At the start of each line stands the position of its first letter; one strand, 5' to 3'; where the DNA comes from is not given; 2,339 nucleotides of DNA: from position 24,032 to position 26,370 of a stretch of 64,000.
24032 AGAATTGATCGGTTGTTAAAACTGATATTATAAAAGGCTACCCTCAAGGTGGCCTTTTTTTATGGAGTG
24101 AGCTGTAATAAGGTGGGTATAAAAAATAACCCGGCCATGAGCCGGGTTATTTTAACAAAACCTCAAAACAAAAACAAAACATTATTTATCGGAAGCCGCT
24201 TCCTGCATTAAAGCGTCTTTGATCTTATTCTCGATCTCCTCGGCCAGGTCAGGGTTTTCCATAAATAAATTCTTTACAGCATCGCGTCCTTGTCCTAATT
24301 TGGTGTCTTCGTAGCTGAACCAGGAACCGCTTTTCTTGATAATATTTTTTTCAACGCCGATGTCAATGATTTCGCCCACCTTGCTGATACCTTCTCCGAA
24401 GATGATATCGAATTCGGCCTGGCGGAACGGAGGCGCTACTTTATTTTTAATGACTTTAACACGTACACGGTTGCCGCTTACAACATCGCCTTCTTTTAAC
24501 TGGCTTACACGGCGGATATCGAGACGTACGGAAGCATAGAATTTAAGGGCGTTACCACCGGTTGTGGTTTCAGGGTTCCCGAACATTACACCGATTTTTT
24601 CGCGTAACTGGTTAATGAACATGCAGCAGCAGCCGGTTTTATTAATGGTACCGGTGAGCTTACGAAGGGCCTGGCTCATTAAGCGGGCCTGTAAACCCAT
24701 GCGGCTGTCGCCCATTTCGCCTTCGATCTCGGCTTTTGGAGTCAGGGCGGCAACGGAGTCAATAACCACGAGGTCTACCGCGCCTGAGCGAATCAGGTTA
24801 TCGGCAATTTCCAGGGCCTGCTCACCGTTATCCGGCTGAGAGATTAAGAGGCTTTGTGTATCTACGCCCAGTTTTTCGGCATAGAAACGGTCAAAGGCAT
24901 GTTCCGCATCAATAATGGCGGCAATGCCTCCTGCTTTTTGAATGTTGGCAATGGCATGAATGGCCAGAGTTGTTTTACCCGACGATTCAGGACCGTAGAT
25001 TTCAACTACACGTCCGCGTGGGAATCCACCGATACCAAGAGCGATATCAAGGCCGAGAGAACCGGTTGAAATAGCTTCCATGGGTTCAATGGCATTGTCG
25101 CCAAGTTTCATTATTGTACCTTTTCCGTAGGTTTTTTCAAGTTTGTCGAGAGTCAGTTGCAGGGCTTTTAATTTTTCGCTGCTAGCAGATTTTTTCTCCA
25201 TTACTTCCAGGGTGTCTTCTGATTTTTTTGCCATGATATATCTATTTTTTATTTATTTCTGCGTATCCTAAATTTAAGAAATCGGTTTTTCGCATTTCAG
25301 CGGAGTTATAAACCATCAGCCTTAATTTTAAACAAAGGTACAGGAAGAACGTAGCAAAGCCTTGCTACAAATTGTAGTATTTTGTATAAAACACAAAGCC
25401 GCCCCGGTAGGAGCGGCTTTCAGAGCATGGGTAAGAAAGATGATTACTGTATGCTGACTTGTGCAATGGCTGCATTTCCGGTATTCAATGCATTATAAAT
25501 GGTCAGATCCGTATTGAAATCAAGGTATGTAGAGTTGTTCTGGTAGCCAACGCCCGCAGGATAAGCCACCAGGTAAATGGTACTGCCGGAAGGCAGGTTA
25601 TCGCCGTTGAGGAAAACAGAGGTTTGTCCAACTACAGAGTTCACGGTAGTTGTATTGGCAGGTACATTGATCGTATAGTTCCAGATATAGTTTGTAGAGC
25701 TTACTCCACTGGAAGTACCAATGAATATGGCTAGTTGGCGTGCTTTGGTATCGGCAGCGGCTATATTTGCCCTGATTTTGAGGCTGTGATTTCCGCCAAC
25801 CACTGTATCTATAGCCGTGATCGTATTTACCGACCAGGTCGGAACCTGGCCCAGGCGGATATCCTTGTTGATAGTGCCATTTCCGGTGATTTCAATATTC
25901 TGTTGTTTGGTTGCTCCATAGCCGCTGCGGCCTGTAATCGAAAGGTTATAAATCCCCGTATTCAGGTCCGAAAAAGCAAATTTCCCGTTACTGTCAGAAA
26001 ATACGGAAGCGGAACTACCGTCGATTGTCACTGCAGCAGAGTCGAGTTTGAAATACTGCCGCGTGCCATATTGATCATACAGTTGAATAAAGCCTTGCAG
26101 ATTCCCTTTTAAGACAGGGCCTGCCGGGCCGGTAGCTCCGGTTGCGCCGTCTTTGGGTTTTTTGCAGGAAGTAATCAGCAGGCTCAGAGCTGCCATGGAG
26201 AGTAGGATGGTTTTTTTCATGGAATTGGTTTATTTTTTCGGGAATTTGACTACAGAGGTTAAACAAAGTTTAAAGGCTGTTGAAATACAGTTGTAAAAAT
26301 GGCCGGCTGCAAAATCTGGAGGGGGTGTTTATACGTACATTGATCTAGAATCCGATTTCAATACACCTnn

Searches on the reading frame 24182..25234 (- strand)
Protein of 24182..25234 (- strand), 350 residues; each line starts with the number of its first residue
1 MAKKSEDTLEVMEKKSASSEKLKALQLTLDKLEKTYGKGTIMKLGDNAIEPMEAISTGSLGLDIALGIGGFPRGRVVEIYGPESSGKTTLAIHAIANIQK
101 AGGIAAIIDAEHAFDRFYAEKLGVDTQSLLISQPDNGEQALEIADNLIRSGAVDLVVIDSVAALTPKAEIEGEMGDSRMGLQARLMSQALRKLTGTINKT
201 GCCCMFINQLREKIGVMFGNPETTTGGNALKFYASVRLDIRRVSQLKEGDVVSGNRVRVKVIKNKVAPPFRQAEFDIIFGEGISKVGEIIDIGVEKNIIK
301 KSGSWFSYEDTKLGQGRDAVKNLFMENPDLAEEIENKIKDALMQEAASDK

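Call 54: search_protein_families(library=pfam, proteins=[window:24182-25234:-], max_evalue=0.00001)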
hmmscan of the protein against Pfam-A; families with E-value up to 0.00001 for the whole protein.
window:24182-25234:- (350 aa): 4 families
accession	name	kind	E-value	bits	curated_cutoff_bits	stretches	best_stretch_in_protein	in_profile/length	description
PF00154.27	RecA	-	2.6e-137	456.9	27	1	23-284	1-262/262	recA bacterial DNA recombination protein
PF21096.2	RecA_C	-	4.8e-26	91.1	27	1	287-342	1-56/57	RecA C-terminal domain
PF06745.19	ATPase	-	4.3e-09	36.5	26.6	1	56-221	2-167/231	KaiC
PF08423.17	Rad51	-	2.7e-08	33.8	22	1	54-242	7-211/244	Rad51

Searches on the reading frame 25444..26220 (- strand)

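Call 54: search_protein_families(library=pfam, proteins=[window:25444-26220:-], max_evalue=0.00001)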
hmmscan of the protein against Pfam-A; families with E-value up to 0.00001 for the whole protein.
window:25444-26220:- (258 aa): 1 family
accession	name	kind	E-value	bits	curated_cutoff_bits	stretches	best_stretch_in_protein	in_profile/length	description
PF13620.12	CarboxypepD_reg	-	3.9e-08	34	32.3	1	61-123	16-81/82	Carboxypeptidase regulatory-like domain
